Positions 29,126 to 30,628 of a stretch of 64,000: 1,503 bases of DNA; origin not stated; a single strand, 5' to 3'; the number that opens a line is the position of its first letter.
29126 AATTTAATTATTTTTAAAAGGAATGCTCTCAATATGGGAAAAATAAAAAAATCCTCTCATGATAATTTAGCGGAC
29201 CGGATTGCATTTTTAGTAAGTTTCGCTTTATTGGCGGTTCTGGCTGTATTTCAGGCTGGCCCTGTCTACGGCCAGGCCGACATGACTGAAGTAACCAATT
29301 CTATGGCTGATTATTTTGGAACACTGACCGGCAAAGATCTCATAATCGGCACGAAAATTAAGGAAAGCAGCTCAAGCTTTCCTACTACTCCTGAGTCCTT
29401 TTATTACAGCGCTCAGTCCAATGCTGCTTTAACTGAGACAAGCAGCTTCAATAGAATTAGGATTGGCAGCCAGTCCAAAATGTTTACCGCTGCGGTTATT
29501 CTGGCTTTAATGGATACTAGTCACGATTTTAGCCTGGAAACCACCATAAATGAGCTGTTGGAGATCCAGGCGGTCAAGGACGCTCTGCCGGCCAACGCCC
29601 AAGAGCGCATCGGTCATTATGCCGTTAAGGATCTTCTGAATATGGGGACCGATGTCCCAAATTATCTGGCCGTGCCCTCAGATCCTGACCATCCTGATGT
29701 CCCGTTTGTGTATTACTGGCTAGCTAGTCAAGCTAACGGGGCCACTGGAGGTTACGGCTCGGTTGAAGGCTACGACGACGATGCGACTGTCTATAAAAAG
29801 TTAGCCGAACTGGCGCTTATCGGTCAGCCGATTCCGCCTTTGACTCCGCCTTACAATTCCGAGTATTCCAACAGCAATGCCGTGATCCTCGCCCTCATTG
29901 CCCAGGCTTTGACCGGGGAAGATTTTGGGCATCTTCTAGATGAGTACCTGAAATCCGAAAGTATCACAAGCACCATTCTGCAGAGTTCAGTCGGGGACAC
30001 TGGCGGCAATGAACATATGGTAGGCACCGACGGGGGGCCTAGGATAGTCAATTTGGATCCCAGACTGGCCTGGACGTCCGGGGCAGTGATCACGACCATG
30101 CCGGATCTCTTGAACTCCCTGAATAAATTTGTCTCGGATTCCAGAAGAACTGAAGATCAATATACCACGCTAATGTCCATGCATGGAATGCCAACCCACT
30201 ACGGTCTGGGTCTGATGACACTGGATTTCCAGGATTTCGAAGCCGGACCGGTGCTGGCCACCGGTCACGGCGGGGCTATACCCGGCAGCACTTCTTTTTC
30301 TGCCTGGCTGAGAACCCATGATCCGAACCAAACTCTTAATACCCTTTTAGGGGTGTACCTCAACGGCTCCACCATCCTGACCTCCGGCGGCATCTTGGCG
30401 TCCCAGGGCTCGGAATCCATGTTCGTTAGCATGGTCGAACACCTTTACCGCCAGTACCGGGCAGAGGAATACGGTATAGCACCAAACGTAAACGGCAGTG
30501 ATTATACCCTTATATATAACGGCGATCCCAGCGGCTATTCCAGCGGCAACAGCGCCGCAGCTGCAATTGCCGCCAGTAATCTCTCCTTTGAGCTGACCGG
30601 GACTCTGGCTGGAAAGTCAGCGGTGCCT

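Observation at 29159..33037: Autotransporter displaying an S12 beta-lactamase-fold serine hydrolase, encoded immediately upstream of the NRPS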

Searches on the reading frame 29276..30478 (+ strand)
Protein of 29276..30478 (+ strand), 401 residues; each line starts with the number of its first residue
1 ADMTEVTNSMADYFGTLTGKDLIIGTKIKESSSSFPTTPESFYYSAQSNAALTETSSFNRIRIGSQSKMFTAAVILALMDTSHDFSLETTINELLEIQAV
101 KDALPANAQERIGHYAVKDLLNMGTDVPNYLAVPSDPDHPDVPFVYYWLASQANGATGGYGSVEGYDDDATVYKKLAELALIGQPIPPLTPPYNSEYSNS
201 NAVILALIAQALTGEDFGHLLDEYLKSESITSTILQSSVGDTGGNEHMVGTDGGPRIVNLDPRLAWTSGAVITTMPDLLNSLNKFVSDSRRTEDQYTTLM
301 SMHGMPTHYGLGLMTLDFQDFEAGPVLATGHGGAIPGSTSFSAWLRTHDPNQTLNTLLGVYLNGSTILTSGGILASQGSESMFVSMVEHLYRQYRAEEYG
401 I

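Call 26: search_solved_structures(query=A2, max_evalue=1, show_alignments=0)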
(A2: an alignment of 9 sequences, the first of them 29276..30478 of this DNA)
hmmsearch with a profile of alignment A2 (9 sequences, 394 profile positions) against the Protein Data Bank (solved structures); distinct sequences matched with E-value up to 1: 34.
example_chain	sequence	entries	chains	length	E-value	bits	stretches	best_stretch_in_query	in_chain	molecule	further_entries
4y7p_A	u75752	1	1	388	1.3e-21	80.1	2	161-337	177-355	Alkaline D-peptidase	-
3wwx_A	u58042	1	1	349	2.3e-19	72.7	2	160-336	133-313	S12 family peptidase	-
1cef_A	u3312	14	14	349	1.1e-15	60.7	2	150-345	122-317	D-ALANYL-D-ALANINE CARBOXYPEPTIDASE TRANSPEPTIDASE | D-ALANYL-D-ALANINE CARBOXYPEPTIDASE | D-alanyl-D-alanine carboxypeptidase precursor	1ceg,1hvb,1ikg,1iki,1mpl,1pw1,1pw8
1sde_A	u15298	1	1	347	1.3e-15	60.4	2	150-345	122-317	D-alanyl-D-alanine carboxypeptidase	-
9s7k_A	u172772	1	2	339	1.5e-15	60.2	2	161-336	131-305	D-alanyl-D-alanine carboxypeptidase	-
4gdn_A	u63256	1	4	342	6e-07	31.9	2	175-242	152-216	Protein flp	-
9sn1_A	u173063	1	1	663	2.1e-06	30.1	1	155-302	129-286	Beta-lactamase family protein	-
3ozh_A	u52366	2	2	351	5.3e-05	25.5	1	179-299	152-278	beta-lactamase/D-alanine carboxypeptidase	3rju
3tg9_A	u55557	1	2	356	0.00024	23.3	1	45-89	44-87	Penicillin-binding protein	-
2qmi_A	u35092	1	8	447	0.0006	22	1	44-88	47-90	Pbp related beta-lactamase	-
8fek_A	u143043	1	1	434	0.0018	20.5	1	50-114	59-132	PBP cyclase Ulm16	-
3hlc_A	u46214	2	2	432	0.012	17.7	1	50-118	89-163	Transesterase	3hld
7spn_A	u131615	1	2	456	0.013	17.6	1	49-94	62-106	IS11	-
6kjh_A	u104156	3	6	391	0.014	17.5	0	186-276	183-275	Putative beta-lactamase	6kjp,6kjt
1ei5_A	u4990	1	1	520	0.02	17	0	185-275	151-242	D-AMINOPEPTIDASE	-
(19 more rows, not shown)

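Call 27: find_homologous_proteins(query=A2, max_evalue=0.001)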
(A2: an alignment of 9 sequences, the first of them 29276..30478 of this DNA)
Query A2 (9 sequences) (401 aa, profile of the alignment): 28 proteins with E <= 0.001 among 8000 candidates.
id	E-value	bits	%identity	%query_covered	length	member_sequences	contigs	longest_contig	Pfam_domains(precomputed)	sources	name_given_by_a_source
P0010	1.5e-25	108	30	41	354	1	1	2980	PF00990.27,PF00144.30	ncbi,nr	ncbi:MAG: hypothetical protein DI596_09715 [Azospira oryzae]|nr:MAG: hypothetical protein DI596_0971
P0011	1.2e-18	85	26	71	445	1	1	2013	PF00144.30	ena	-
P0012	2.6e-18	84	21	75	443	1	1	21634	PF00144.30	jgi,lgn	jgi:D-alanyl-D-alanine carboxypeptidase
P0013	3.0e-17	81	26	71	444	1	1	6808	PF11954.14,PF00144.30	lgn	-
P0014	3.4e-16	77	25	75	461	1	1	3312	PF00144.30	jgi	-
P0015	5.3e-16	77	23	71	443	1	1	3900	PF00144.30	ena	-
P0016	5.4e-16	77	25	80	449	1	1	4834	PF00144.30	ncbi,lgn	-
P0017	2.0e-15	75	21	71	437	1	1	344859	PF00144.30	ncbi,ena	-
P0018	2.6e-13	68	22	71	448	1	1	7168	PF00144.30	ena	-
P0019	1.1e-12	66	23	78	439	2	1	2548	PF11954.14,PF00144.30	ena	-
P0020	1.3e-12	65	21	72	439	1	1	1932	PF00144.30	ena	-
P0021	1.3e-12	65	22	71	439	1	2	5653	PF00144.30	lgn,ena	-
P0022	2.4e-12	65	25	71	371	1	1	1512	PF00144.30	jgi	jgi:D-alanyl-D-alanine carboxypeptidase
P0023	4.2e-12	64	27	70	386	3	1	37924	PF00144.30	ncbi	ncbi:serine hydrolase domain-containing protein [Streptomyces sp. NPDC002913]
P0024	5.4e-12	63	23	71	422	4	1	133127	PF00144.30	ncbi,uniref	ncbi:serine hydrolase domain-containing protein [Streptomyces sp. NPDC001728]|uniref:serine hydrolas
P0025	9.5e-12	63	24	75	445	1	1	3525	PF00144.30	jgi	-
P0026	8.6e-11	59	24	74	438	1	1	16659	PF00144.30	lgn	-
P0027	1.8e-9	55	26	41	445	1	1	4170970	PF00144.30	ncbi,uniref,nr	ncbi:class A beta-lactamase-related serine hydrolase [Arthrobacter sp. PAMC25564]|uniref:serine hydr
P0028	9.0e-9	53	23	41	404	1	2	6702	PF00144.30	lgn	-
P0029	1.1e-8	52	24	81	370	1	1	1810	PF00144.30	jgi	jgi:CubicO group peptidase (beta-lactamase class C family)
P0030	3.8e-8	51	25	43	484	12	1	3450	PF00144.30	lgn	-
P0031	2.8e-6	45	79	5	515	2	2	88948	PF00144.30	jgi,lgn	-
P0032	5.9e-6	43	79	5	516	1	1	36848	PF00144.30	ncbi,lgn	-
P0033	1.4e-5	42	25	27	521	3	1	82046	PF00144.30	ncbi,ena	-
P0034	3.5e-5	41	44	9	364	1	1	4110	PF00144.30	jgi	jgi:D-alanyl-D-alanine carboxypeptidase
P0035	3.7e-5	41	91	3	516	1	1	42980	PF00144.30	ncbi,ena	-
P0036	7.7e-5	40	27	44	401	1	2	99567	PF00144.30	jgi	jgi:D-alanyl-D-alanine carboxypeptidase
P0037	4.6e-4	37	23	37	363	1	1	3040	PF00144.30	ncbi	-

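Call 43: predict_structure(alignment_id=A2)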
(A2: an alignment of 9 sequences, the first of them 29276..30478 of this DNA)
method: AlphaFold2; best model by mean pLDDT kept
length: 401 residues; sequences in the alignment: 9
mean_pLDDT: 80.3   pTM: 0.85
mean pLDDT of the five models: 80.3, 74.3, 71.8, 68.9, 60.4
residues with pLDDT >= 90: 86; 70-90: 236; 50-70: 68; < 50: 11
segments of 3 or more residues with pLDDT < 50: 242-245, 374-377
pLDDT, mean of each block of 10 residues (from residue 1): 82 83 84 68 85 68 76 90 87 96 95 95 89 87 86 73 79 89 85 82 91 88 82 70 53 55 64 86 89 88 77 85 79 76 86 85 67 55 82 77 44
secondary structure, 60 per line:
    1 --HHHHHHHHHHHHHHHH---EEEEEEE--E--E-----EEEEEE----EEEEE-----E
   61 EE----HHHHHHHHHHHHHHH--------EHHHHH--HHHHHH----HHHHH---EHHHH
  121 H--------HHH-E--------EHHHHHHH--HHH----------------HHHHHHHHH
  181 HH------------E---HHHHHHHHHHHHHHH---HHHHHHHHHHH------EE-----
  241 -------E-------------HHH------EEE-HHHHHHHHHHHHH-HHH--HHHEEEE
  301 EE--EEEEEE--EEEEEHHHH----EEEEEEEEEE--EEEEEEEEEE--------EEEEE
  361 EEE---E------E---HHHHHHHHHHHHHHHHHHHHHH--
elements in order: H3-18 E22-28 E40-45 E50-54 E60-62 H67-81 H91-95 H98-103 H108-112 H117-121 H144-150 H172-182 H199-213 H217-227 E271-273 H275-287 E297-302 E305-310 E313-317 H318-321 E326-335 E338-347 E356-363 H378-399

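Call 45: search_protein_representatives(alignment_id=A2)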
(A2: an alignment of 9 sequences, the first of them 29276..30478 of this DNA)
Query: 9 sequences, 394 profile positions. Proteins with E-value up to 0.001 (for the whole library): 10010; up to 1e-10: 1451; up to 1e-30: 15. The best 150 are listed.
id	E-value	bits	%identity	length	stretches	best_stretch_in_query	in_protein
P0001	1.4e-171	587.2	-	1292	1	2-393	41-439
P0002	1.1e-169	580.9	-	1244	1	2-394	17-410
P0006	2.0e-168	576.8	-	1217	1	2-390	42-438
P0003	5.3e-159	545.7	-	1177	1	45-393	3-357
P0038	1.2e-108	379.9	-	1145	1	60-393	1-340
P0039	4.2e-107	374.9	-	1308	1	3-390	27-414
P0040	1.4e-100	353.4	-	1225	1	5-390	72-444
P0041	1.2e-99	350.3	-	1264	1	5-391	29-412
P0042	4.2e-84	299.1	-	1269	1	4-390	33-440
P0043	3.1e-78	279.8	-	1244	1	47-391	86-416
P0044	6.0e-74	265.7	-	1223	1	48-390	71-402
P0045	6.2e-74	265.6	-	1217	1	47-384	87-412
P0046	1.9e-52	194.9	-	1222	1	6-385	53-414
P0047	7.0e-32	127.2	-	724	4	180-337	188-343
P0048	4.9e-31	124.4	-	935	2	43-222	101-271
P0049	2.1e-27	112.4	-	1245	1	44-372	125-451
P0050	3.1e-27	111.9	-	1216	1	47-377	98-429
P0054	9.5e-25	103.7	-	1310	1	30-389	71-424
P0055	1.1e-24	103.4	-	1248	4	165-327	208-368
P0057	2.3e-23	99.2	-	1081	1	45-336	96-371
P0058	4.4e-23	98.2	-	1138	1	26-358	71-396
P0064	3.2e-22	95.4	-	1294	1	18-333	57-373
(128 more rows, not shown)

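Call 47: search_protein_families(library=pfam, proteins=[P0038, P0039, P0040, P0041, P0042, P0043, P0044, P0045], max_evalue=0.001)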
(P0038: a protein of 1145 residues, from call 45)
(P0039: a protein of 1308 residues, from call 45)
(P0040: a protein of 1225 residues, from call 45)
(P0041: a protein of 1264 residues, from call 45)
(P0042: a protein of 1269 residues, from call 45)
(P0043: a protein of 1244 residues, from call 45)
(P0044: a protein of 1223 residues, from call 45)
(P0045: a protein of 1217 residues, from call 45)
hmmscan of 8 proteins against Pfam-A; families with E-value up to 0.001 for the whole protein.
P0038 (1145 aa): 3 families
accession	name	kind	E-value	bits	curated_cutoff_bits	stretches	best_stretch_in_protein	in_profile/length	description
PF03797.25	Autotransporter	-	1.2e-30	107.6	26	1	872-1121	9-253/255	Autotransporter beta-domain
PF00144.29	Beta-lactamase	-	3.5e-12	46.6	27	1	55-304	71-310/329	Beta-lactamase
PF13505.12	OMP_b-brl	-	8.2e-05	23.3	28.7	1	860-1002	20-146/175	Outer membrane protein beta-barrel domain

P0039 (1308 aa): 2 families
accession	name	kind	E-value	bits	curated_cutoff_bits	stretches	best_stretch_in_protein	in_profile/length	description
PF03797.25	Autotransporter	-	3.6e-38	132.2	26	1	1031-1273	2-244/255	Autotransporter beta-domain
PF00144.29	Beta-lactamase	-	7.7e-21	75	27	1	63-385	43-314/329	Beta-lactamase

P0040 (1225 aa): 2 families
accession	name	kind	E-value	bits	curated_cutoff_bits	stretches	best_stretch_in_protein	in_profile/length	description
PF03797.25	Autotransporter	-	3.2e-38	132.4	26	1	960-1204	5-255/255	Autotransporter beta-domain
PF00144.29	Beta-lactamase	-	2.9e-22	79.7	27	1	104-406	41-305/329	Beta-lactamase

P0041 (1264 aa): 2 families
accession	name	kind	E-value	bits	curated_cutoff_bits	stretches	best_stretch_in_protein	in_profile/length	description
PF03797.25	Autotransporter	-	1.2e-36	127.2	26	1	986-1226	2-242/255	Autotransporter beta-domain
PF00144.29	Beta-lactamase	-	1.6e-23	83.8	27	1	50-381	20-313/329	Beta-lactamase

P0042 (1269 aa): 2 families
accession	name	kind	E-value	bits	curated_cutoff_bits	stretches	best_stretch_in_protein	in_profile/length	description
PF03797.25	Autotransporter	-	2.9e-25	89.9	26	1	1047-1268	2-213/255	Autotransporter beta-domain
PF00144.29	Beta-lactamase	-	1.1e-08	35.1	27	1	69-410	43-313/329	Beta-lactamase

P0043 (1244 aa): 2 families
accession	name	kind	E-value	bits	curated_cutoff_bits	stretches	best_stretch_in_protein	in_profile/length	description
PF00144.29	Beta-lactamase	-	1.9e-31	109.9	27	1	85-377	44-305/329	Beta-lactamase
PF03797.25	Autotransporter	-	1.6e-28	100.6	26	1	957-1213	2-249/255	Autotransporter beta-domain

P0044 (1223 aa): 2 families
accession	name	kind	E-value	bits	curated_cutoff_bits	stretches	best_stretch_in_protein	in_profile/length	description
PF03797.25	Autotransporter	-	2.7e-34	119.5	26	1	955-1201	2-254/255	Autotransporter beta-domain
PF00144.29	Beta-lactamase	-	6e-25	88.6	27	1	40-371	6-312/329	Beta-lactamase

P0045 (1217 aa): 2 families
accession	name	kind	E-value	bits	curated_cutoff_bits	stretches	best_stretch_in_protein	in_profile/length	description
PF03797.25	Autotransporter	-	2.8e-28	99.8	26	1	946-1197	2-255/255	Autotransporter beta-domain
PF00144.29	Beta-lactamase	-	1.4e-19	70.9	27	1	91-386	49-311/329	Beta-lactamase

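Call 48: search_protein_families(library=pfam, proteins=[P0046, P0049, P0050, P0054, P0055, P0057, P0058, P0064], max_evalue=0.001)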
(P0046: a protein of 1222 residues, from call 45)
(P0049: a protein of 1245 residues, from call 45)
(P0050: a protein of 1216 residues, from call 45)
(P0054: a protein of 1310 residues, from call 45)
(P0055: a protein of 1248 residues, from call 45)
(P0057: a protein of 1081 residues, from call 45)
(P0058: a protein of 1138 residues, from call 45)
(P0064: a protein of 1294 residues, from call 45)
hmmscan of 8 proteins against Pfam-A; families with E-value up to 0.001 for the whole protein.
P0046 (1222 aa): 2 families
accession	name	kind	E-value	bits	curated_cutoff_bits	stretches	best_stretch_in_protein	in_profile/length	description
PF03797.25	Autotransporter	-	1.4e-32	113.9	26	1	964-1201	11-254/255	Autotransporter beta-domain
PF00144.29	Beta-lactamase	-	9.2e-24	84.6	27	1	86-388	43-312/329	Beta-lactamase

P0049 (1245 aa): 2 families
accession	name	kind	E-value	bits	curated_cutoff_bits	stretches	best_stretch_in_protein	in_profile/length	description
PF03797.25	Autotransporter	-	3.1e-26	93.1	26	1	969-1217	1-248/255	Autotransporter beta-domain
PF00144.29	Beta-lactamase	-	6.5e-22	78.6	27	1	101-434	24-307/329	Beta-lactamase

P0050 (1216 aa): 1 family
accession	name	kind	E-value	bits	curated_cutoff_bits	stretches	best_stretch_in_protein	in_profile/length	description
PF00144.29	Beta-lactamase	-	1e-31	110.8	27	1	60-404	11-304/329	Beta-lactamase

P0054 (1310 aa): 2 families
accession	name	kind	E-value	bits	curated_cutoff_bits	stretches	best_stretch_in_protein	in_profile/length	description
PF00144.29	Beta-lactamase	-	1.9e-38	132.9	27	1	50-398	8-314/329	Beta-lactamase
PF03797.25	Autotransporter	-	1.2e-33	117.4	26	1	1040-1289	1-254/255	Autotransporter beta-domain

P0055 (1248 aa): 2 families
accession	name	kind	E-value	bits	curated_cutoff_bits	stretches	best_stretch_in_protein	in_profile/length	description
PF00144.29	Beta-lactamase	-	3.1e-111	372.1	27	2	87-397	13-315/329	Beta-lactamase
PF13354.11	Beta-lactamase2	-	0.00012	21.9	22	0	533-569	15-51/214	Beta-lactamase enzyme family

P0057 (1081 aa): 2 families
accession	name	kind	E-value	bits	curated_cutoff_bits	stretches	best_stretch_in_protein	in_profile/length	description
PF03797.25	Autotransporter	-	2.4e-43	149.2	26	1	807-1061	2-255/255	Autotransporter beta-domain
PF00144.29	Beta-lactamase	-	1.6e-39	136.5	27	1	63-394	11-316/329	Beta-lactamase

P0058 (1138 aa): 2 families
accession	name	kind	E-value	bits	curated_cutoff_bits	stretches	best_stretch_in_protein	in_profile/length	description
PF00144.29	Beta-lactamase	-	4.6e-40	138.2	27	1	62-404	14-320/329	Beta-lactamase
PF03797.25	Autotransporter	-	5.1e-31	108.8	26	1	867-1117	1-254/255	Autotransporter beta-domain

P0064 (1294 aa): 2 families
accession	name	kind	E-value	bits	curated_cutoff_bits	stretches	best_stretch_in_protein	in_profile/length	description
PF00144.29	Beta-lactamase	-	7.7e-48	163.8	27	1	55-386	13-305/329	Beta-lactamase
PF03797.25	Autotransporter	-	1.2e-26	94.5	26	1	1014-1274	1-255/255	Autotransporter beta-domain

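Call 49: fold_search(model_id=the predicted structure, library=pdb)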
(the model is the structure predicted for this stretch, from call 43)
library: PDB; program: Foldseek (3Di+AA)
matches with E <= 10: 1039; with E <= 0.001: 144
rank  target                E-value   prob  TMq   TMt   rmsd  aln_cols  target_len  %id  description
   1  4y7p                  5.5e-15  1.00  0.63  0.73   5.2       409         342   17  Structure of alkaline D-peptidase from Bacillus cereus (released 2015-10-14)
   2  9s7k_A                1.5e-14  1.00  0.62  0.72   5.4       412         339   16  INCYPRO crosslinked dimer of the D-stereospecific hydrolase dHy1 (released 2026-04-01)
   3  1ikg                  2.4e-14  1.00  0.60  0.69   4.7       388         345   16  MICHAELIS COMPLEX OF STREPTOMYCES R61 DD-PEPTIDASE WITH A SPECIFIC PEPTIDOGLYCAN SUBSTRATE FRAGMENT (released 2002-09-11)
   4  1hvb                  3.4e-14  1.00  0.61  0.69   5.4       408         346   16  CRYSTAL STRUCTURE OF STREPTOMYCES R61 DD-PEPTIDASE COMPLEXED WITH A NOVEL CEPHALOSPORIN ANALOG OF CELL WALL PEPTIDOGLYCA (released 2001-02-07)
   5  3pte                  4.0e-14  1.00  0.59  0.67   5.3       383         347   17  THE REFINED CRYSTALLOGRAPHIC STRUCTURE OF A DD-PEPTIDASE PENICILLIN-TARGET ENZYME AT 1.6 A RESOLUTION (released 1995-08-15)
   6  3wwx                  7.7e-14  1.00  0.58  0.68   5.1       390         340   19  Crystal structure of D-stereospecific amidohydrolase from Streptomyces sp. 82F2 (released 2015-07-08)
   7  2efu_F                2.0e-12  1.00  0.55  0.65   6.8       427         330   15  The crystal structure of D-amino acid amidase from Ochrobactrum anthropi SV3 complexed with L-phenylalanine (released 2007-03-06)
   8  2drw_F                2.1e-11  1.00  0.58  0.70   5.9       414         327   15  The crystal structutre of D-amino acid amidase from Ochrobactrum anthropi SV3 (released 2006-07-04)
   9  4gdn_D                2.6e-11  1.00  0.57  0.67   6.5       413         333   15  Structure of FmtA-like protein (released 2012-10-03)
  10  4gdn_A                3.6e-11  1.00  0.59  0.68   5.5       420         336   15  Structure of FmtA-like protein (released 2012-10-03)
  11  7mde                  4.5e-11  1.00  0.55  0.50  15.7       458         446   15  Full-length S95A ClbP (released 2022-09-28)
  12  9sn1                  9.2e-11  1.00  0.59  0.38   6.1       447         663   15  Lip3 DL-peptidase in the apo-state (released 2026-02-18)
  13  2qmi_A                1.8e-10  1.00  0.63  0.57   5.4       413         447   13  Structure of the octameric penicillin-binding protein homologue from Pyrococcus abyssi (released 2008-07-22)
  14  8fqp_B                2.1e-10  1.00  0.58  0.64   6.7       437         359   12  apo ADC-162 beta-lactamase (released 2023-07-05)
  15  7v1y_A                2.3e-10  1.00  0.57  0.58   7.6       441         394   11  Serine beta-lactamase-like protein LACTB in complex with inhibitor (released 2022-02-16)
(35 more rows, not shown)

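Call 50: find_encoding_contigs(protein=P0046, flank=10000, max_places=2)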
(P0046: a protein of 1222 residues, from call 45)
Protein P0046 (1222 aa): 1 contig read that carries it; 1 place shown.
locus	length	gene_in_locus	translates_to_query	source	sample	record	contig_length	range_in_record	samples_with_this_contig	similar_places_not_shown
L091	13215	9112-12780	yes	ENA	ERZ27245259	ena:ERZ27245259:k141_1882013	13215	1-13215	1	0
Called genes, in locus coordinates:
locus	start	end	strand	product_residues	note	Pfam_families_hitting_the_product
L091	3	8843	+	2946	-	?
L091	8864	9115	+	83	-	-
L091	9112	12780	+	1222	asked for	PF00144:Beta-lactamase, PF03797:Autotransporter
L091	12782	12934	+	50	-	-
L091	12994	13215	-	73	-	?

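Call 51: find_encoding_contigs(protein=P0057, flank=10000, max_places=2)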
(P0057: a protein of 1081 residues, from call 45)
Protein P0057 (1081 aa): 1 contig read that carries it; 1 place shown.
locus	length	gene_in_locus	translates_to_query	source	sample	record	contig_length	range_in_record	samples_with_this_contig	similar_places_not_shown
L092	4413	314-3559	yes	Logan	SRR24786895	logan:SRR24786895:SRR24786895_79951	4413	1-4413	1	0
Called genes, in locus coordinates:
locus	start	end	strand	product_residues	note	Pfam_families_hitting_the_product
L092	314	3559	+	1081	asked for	PF00144:Beta-lactamase, PF03797:Autotransporter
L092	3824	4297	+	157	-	PF05128:DUF697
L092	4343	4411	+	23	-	?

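Call 52: search_protein_families(library=pfam, proteins=[L091:3-8840:+, L091:8864-9112:+], max_evalue=0.001)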
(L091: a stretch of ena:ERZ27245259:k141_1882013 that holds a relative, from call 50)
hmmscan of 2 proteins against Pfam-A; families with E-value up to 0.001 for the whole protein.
L091:3-8840:+ (2946 aa): 6 families
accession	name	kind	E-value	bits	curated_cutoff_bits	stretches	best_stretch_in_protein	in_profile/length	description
PF00668.25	Condensation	-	1.4e-201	670.6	30.6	3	1224-1656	2-455/456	Condensation domain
PF00501.34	AMP-binding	-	2.1e-143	478.2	29.9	2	592-936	4-384/384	AMP-binding enzyme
PF00550.31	PP-binding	-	3.4e-44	149.4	20.8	3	1116-1177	3-67/67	Phosphopantetheine attachment site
PF13193.12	AMP-binding_C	-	4.8e-22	79.1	24.5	2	2074-2154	1-76/76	AMP-binding enzyme C-terminal domain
PF00975.26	Thioesterase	-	1.4e-08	35.7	26.4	1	2263-2479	1-212/226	Thioesterase domain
PF00561.26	Abhydrolase_1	-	1.1e-05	25.7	25.8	1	2264-2368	2-109/245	alpha/beta hydrolase fold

L091:8864-9112:+ (83 aa): 0 families

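Call 53: find_encoding_contigs(protein=P0054, flank=10000, max_places=2)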
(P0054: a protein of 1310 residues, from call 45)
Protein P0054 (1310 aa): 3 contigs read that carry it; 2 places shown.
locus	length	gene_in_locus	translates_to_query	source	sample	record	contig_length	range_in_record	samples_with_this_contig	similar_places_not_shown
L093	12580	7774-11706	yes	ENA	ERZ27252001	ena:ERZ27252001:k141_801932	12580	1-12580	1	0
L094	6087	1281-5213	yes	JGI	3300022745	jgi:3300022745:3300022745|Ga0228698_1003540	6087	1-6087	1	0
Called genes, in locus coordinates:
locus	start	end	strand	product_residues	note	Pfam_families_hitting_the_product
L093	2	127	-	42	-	?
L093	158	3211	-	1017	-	PF13433:Peripla_BP_5 (weak), PF13458:Peripla_BP_6, PF01094:ANF_receptor (weak), PF00924:MS_channel_2nd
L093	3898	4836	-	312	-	PF05128:DUF697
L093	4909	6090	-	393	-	PF01145:Band_7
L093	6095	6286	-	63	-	-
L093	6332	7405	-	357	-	PF16868:NMT1_3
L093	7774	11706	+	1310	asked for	PF00144:Beta-lactamase, PF03797:Autotransporter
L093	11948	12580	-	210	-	?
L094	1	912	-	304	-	?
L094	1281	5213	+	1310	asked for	PF00144:Beta-lactamase, PF03797:Autotransporter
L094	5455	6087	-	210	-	?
